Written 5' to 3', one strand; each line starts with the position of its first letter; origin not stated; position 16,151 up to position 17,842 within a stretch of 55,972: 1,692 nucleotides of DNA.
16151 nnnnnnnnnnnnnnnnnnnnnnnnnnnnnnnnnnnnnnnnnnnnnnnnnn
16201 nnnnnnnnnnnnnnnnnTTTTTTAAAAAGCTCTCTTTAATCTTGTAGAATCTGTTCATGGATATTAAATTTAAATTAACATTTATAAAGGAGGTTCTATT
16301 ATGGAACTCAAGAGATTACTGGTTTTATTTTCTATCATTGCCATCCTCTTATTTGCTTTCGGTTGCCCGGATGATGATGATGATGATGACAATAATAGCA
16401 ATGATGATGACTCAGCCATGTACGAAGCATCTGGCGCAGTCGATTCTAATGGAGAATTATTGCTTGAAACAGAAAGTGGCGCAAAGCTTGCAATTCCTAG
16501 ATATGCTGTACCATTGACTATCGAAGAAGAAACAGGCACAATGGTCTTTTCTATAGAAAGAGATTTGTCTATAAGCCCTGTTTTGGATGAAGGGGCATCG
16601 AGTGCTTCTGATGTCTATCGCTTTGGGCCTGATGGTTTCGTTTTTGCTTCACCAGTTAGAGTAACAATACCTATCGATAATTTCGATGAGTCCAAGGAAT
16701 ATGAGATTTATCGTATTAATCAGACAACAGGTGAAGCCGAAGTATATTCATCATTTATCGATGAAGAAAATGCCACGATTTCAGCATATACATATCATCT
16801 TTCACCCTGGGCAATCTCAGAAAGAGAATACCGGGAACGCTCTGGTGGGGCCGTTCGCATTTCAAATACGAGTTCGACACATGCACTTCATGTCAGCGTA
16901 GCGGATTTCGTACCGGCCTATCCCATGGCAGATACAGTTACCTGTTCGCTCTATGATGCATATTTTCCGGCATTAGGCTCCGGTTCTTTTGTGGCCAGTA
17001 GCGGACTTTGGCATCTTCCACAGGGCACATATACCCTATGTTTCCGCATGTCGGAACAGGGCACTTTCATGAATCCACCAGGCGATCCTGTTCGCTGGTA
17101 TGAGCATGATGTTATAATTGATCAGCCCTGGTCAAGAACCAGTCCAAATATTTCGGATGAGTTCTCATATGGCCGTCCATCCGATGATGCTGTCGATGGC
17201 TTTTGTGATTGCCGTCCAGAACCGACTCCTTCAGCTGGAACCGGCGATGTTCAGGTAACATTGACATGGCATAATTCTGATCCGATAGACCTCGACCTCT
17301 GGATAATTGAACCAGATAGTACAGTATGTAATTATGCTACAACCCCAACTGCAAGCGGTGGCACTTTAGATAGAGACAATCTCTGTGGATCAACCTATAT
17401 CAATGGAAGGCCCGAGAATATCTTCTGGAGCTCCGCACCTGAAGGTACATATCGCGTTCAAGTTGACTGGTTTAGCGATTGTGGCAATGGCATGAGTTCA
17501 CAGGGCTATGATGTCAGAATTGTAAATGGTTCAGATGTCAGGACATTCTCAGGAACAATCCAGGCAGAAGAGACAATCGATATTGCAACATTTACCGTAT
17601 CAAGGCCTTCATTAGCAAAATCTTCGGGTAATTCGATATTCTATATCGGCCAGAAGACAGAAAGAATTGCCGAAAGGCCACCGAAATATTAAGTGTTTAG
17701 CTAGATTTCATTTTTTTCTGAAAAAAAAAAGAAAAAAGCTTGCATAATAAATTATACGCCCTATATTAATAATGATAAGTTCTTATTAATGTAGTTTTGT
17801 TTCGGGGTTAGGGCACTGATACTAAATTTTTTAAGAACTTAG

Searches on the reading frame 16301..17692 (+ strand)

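Call 40: search_protein_families(library=pfam, proteins=[window:16301-17692:+], max_evalue=0.00001)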
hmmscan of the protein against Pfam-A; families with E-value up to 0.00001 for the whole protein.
window:16301-17692:+ (463 aa): 1 family
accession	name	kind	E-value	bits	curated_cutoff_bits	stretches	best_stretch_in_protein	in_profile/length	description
PF00791.26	ZU5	-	7.9e-08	32.9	21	1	43-124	1-79/97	ZU5 domain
